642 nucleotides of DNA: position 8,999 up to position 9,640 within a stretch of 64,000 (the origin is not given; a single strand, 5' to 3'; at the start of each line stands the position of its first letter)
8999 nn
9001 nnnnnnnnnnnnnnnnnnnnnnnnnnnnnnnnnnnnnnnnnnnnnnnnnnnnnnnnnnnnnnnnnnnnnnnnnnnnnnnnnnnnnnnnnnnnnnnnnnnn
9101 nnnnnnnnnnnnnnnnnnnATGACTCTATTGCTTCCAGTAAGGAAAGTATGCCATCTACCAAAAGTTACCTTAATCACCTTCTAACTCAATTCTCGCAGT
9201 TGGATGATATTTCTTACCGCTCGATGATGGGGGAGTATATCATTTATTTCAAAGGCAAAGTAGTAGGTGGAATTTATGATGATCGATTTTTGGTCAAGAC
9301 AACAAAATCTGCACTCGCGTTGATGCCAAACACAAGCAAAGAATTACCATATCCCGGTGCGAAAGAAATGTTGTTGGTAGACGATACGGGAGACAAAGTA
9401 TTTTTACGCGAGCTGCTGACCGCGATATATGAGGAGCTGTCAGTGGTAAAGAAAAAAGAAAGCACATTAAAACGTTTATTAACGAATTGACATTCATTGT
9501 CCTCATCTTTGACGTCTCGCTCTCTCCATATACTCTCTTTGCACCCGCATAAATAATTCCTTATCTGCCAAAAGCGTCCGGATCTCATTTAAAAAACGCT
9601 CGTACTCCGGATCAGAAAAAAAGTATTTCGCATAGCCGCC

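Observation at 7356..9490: Secreted thermonuclease with two Excalibur domains, next to an Ltp-type superinfection-exclusion repeat protein and TfoX_N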

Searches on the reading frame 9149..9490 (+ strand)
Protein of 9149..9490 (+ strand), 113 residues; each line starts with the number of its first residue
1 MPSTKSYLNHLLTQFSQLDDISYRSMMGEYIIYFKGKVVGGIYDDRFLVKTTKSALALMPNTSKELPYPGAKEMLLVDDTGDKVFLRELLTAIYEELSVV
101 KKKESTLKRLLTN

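Call 3: search_protein_families(library=pfam, proteins=[window:9149-9490:+], max_evalue=1)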
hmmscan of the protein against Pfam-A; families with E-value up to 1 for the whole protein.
window:9149-9490:+ (113 aa): 1 family
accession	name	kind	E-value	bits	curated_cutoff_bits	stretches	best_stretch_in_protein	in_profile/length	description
PF04993.18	TfoX_N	-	3.7e-07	30.6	30.1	1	14-69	2-56/91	TfoX N-terminal domain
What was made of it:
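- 9149..9490 (+): Stand-alone cytoplasmic TfoX_N-domain protein. Pfam 30.6 bits against cut-off 30.1 (call 3).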

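Call 6: search_protein_families(library=padloc, proteins=[window:9149-9490:+], max_evalue=0.01)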
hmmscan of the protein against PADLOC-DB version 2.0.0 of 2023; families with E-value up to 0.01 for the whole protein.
window:9149-9490:+ (113 aa): 0 families

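Call 7: search_protein_families(library=phrogs, proteins=[window:9149-9490:+], max_evalue=0.001)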
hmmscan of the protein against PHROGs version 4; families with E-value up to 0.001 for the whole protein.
window:9149-9490:+ (113 aa): 0 families

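Call 22: find_homologous_proteins(query=window:9149-9490:+, max_evalue=0.001)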
Query window:9149-9490:+ (113 aa): 8000 proteins with E <= 0.001 among 8000 candidates; the best 120 are listed.
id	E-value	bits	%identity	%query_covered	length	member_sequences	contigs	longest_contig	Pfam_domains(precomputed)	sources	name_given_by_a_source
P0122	5.9e-66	237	100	100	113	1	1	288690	PF04993.19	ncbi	-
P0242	9.4e-50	185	68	91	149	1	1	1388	PF04993.19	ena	-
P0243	6.4e-41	157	73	91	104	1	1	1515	PF04993.19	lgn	-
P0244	6.9e-41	156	73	91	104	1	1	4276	PF04993.19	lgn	-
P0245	8.5e-41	156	73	91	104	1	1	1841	PF04993.19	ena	-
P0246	1.7e-40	155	72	91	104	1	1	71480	PF04993.19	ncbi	-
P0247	2.1e-40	155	69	92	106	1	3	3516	PF04993.19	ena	-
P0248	2.3e-40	155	70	91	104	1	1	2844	PF04993.19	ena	-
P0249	2.3e-40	155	70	94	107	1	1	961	PF04993.19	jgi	jgi:TfoX/Sxy family transcriptional regulator of competence genes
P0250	2.3e-40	155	72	91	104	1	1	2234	PF04993.19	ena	-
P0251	2.6e-40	155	72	91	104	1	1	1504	PF04993.19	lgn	-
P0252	2.7e-40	155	72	91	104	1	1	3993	PF04993.19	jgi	-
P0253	2.7e-40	155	67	96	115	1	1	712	PF04993.19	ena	-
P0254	2.8e-40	155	72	91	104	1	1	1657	PF04993.19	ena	-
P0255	3.1e-40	154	70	91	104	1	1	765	PF04993.19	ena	-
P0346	2.2e-39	152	71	91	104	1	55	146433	PF04993.19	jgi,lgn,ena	jgi:tfoX N-domain family protein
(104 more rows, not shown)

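Call 23: find_encoding_contigs(protein=P0346, flank=5000, max_places=5)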
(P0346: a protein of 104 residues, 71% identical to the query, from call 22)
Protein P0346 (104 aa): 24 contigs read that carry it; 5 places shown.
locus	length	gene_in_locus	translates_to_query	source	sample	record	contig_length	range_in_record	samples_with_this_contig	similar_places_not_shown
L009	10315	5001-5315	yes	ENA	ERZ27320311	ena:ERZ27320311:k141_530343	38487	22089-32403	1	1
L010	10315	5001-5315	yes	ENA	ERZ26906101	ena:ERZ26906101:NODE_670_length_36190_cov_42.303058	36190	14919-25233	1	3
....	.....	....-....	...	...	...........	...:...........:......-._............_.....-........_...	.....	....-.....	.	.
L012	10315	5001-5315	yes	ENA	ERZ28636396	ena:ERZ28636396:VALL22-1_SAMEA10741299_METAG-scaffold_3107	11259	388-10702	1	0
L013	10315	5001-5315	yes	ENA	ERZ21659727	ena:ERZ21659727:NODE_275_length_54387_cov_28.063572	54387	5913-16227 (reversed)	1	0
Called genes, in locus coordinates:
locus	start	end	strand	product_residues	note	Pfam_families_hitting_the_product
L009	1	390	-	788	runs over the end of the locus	PF00488:MutS_V, PF20297:MSSS, PF01713:Smr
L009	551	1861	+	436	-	PF13365:Trypsin_2, PF00595:PDZ, PF13180:PDZ_2, PF17820:PDZ_6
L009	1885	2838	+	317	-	PF01966:HD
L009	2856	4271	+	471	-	PF01938:TRAM, PF05958:tRNA_U5-meth_tr, PF02475:TRM5-TYW2_MTfase (weak), PF03602:Cons_hypoth95 (weak), PF05175:MTS (weak), PF13649:Methyltransf_25 (weak), PF13847:Methyltransf_31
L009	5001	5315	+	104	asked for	PF04993:TfoX_N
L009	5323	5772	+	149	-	PF00293:NUDIX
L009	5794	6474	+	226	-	PF01872:RibD_C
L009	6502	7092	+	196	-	PF05958:tRNA_U5-meth_tr, PF02475:TRM5-TYW2_MTfase (weak), PF03602:Cons_hypoth95 (weak), PF06325:PrmA (weak), PF05175:MTS (weak), PF13847:Methyltransf_31, PF13649:Methyltransf_25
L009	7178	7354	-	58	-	-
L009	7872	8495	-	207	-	-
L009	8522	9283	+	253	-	-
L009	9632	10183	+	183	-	-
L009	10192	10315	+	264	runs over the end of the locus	-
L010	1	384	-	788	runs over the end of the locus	PF00488:MutS_V, PF20297:MSSS, PF01713:Smr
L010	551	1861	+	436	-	PF13365:Trypsin_2, PF00595:PDZ, PF13180:PDZ_2, PF17820:PDZ_6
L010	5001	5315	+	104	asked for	PF04993:TfoX_N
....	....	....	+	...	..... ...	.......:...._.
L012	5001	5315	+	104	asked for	PF04993:TfoX_N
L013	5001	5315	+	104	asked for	PF04993:TfoX_N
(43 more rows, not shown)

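Call 24: find_encoding_contigs(protein=P0246, flank=5000, max_places=3)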
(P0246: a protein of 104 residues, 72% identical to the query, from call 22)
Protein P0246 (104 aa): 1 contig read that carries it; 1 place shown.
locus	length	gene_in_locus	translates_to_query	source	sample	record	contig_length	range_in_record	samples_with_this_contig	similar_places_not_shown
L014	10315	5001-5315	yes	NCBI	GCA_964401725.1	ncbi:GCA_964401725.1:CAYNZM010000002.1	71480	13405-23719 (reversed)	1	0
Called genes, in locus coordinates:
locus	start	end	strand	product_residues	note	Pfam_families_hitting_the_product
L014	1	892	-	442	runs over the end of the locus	PF09587:PGA_cap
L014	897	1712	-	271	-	PF10609:ParA, PF01656:CbiA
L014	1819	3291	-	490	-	PF01183:Glyco_hydro_25, PF00395:SLH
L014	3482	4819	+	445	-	PF01938:TRAM, PF05958:tRNA_U5-meth_tr, PF03602:Cons_hypoth95, PF05175:MTS (weak), PF13649:Methyltransf_25 (weak), PF13847:Methyltransf_31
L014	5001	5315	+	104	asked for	PF04993:TfoX_N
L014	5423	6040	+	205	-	PF12844:HTH_19, PF13560:HTH_31, PF01381:HTH_3, PF13443:HTH_26 (weak)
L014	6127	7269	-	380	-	PF01594:AI-2E_transport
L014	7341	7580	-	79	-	PF01084:Ribosomal_S18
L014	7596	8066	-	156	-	PF00436:SSB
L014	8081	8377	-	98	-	PF01250:Ribosomal_S6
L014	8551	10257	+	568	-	PF01432:Peptidase_M3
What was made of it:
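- On TfoX/Sxy competence regulators: Homologues' neighbours are tRNA methyltransferase, NUDIX, RibD_C and HTH genes (calls 23, 24).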

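Call 36: search_solved_structures(query=window:9149-9490:+, max_evalue=1, show_alignments=2)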
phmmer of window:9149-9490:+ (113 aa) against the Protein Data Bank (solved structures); distinct sequences matched with E-value up to 1: 2.
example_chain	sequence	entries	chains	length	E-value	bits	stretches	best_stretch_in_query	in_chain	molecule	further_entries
7ue2_A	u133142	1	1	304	0.014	18.9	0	44-76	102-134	RPB_PLP3_R6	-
9jap_A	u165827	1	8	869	0.11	16.1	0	9-80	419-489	SIR2-like domain-containing protein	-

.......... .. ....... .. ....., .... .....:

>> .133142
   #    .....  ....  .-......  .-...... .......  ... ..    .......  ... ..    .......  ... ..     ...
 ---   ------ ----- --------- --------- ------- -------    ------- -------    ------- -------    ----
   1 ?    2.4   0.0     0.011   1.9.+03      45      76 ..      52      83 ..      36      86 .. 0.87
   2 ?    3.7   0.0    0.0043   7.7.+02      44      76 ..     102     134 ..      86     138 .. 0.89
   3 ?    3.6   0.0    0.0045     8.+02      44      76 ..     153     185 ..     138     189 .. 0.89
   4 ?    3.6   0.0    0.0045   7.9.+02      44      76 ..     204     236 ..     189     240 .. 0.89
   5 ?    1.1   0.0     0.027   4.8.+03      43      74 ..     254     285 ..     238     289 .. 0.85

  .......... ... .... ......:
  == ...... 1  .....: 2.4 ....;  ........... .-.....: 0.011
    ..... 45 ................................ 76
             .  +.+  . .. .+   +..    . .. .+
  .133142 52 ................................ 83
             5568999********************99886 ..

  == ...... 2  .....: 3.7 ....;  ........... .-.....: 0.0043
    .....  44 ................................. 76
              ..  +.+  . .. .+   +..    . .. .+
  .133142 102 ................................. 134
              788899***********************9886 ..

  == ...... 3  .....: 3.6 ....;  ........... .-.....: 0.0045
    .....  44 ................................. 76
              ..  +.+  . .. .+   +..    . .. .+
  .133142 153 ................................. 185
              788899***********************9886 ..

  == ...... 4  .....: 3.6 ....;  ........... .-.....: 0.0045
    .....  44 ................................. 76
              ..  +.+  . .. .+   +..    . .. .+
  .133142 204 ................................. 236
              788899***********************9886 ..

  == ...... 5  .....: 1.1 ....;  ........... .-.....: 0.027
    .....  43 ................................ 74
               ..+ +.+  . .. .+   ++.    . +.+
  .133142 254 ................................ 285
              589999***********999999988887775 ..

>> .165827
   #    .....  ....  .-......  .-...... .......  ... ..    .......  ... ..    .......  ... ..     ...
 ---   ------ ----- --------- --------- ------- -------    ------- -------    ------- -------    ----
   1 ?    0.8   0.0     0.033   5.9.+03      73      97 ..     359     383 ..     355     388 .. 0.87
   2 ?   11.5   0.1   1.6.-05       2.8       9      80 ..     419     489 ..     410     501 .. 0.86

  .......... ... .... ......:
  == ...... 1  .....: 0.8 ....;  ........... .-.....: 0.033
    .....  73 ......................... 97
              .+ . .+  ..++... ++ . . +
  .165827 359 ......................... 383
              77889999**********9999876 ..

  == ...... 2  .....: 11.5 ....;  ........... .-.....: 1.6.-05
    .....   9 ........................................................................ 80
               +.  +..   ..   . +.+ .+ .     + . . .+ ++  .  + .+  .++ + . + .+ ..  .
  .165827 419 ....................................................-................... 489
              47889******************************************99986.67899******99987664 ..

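Call 40: search_protein_families(library=ncbifam, proteins=[window:9149-9490:+], max_evalue=0.01)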
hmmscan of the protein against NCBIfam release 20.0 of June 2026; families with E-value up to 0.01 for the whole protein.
window:9149-9490:+ (113 aa): 0 families

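Call 68: search_solved_structures(query=A5, max_evalue=1, show_alignments=2)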
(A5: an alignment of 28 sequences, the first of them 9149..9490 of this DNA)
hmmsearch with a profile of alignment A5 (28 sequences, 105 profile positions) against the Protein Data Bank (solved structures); distinct sequences matched with E-value up to 1: 1.
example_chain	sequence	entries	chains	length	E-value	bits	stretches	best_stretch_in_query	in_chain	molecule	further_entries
7ue2_A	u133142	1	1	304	0.33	14.5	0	43-76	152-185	RPB_PLP3_R6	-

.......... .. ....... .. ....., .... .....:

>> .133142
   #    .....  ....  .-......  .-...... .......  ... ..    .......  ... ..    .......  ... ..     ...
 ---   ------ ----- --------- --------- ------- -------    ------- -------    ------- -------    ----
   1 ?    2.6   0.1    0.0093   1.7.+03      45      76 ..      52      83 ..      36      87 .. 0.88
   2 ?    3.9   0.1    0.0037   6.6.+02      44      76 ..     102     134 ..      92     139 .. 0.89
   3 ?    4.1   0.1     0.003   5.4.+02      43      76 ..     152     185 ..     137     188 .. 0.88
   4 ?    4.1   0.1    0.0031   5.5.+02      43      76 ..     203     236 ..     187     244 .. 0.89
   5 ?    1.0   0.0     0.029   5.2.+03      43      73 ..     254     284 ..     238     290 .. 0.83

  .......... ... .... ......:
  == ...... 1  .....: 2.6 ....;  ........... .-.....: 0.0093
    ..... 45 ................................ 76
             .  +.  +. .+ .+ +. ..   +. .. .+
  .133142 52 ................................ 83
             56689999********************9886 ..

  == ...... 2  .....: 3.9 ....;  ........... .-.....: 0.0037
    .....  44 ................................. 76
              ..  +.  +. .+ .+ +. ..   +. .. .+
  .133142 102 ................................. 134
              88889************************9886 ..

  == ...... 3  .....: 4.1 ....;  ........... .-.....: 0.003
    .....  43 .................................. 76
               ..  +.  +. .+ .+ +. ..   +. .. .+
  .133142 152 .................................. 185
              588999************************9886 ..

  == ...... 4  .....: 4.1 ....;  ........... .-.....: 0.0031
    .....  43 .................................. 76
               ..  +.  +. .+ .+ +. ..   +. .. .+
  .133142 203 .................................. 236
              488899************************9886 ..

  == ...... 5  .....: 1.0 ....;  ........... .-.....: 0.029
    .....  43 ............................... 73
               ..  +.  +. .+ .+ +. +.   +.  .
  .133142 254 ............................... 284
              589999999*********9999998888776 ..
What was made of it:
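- Tried and rejected: Sequence and profile searches of the PDB with TfoX_N gave nothing (calls 36, 68).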

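Call 79: predict_structure(alignment_id=A5)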
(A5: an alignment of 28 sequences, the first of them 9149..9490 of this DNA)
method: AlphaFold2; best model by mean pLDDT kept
length: 113 residues; sequences in the alignment: 28
mean_pLDDT: 86.4   pTM: 0.77
mean pLDDT of the five models: 86.4, 84.6, 84.4, 84.0, 82.3
residues with pLDDT >= 90: 64; 70-90: 32; 50-70: 14; < 50: 3
segments of 3 or more residues with pLDDT < 50: none
pLDDT, mean of each block of 10 residues (from residue 1): 70 89 89 94 92 95 92 92 93 89 64 58
secondary structure, 60 per line:
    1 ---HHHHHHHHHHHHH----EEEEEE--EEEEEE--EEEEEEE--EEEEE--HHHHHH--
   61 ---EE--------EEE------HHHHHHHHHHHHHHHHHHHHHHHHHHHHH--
elements in order: H4-16 E21-26 E29-34 E37-43 E46-50 H53-58 E74-76 H83-111
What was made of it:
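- On TfoX/Sxy competence regulators: The model shows one alpha/beta domain plus a C-terminal helix (call 79).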

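Call 84: fold_search(model_id=the predicted structure, library=pdb)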
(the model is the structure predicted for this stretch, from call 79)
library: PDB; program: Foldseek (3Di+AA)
matches with E <= 10: 626; with E <= 0.001: 1
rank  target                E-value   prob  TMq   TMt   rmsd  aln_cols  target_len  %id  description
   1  2od0_B                9.1e-04  1.00  0.48  0.51   5.2        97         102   11  The crystal structure of gene product VP1028 from Vibrio parahaemolyticus (released 2007-01-23)
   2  2od0_A                2.9e-03  1.00  0.45  0.48   5.0        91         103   12  The crystal structure of gene product VP1028 from Vibrio parahaemolyticus (released 2007-01-23)
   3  1kaf_A                1.8e-02  0.96  0.43  0.44   5.4       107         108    9  DNA Binding Domain Of The Phage T4 Transcription Factor MotA (AA105-211) (released 2001-11-21)
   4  7w0i_A                4.3e-02  0.51  0.28  0.14   6.1        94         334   16  Crystal structure of threonine aldolase from Mycobacterium vanbaalenii (released 2022-11-23)
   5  3bwo_F                1.3e-01  0.28  0.30  0.12  11.1        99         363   10  L-tryptophan aminotransferase (released 2009-03-03)
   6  7ctn_A                1.3e-01  0.16  0.25  0.11  10.5       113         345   14  Structure of the 328-692 fragment of FlhA (E351A/D356A) (released 2021-04-28)
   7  7ceu                  1.4e-01  0.41  0.36  0.15   7.9       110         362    7  Crystal structure of L-cycloserine-bound form of cysteine desulfurase NifS from Helicobacter pylori (released 2021-06-30)
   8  3bwo_B                1.4e-01  0.25  0.29  0.12  11.1        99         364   10  L-tryptophan aminotransferase (released 2009-03-03)
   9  7ctn_B                1.4e-01  0.18  0.25  0.11  11.0       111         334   14  Structure of the 328-692 fragment of FlhA (E351A/D356A) (released 2021-04-28)
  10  5wt4                  1.6e-01  0.33  0.32  0.14   7.8       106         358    8  L-Cysteine-PLP intermediate of NifS from Helicobacter pylori (released 2017-12-13)
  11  9t2w_A                2.3e-01  0.66  0.47  0.44   5.1       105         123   12  YdhG-like domain-containing protein (Frataxin) from Listeria monocytogenes (released 2025-11-19)
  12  4yom_A                2.3e-01  0.41  0.34  0.37  10.4       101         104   10  Structure of SAD kinase (released 2015-12-16)
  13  1v72                  2.3e-01  0.23  0.29  0.14   6.9        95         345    6  Crystal Structure of Phenylserine Aldolase from Pseudomonas Putida (released 2005-03-01)
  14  5zsq_B                2.3e-01  0.21  0.29  0.12   9.1       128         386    5  NifS from Hydrogenimonas thermophila, soaked with L-cysteine for 4 min (released 2019-05-01)
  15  2fki_MODEL_1_A        2.6e-01  0.66  0.48  0.47   6.8       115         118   13  NMR Structure of Protein yjbR from Escherichia coli; Northeast Structural Genomics Consortium Target ER226 (released 2006-02-28)
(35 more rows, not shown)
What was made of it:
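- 9149..9490 (+): AF2 pLDDT 86; best fold match 2OD0 with TM about 0.5 (calls 79, 84).
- On TfoX/Sxy competence regulators: Supported by about 70% identity to proteins some of which NCBI names 'TfoX/Sxy family' (call 22) and by a weak fold match to 2OD0 (call 84).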
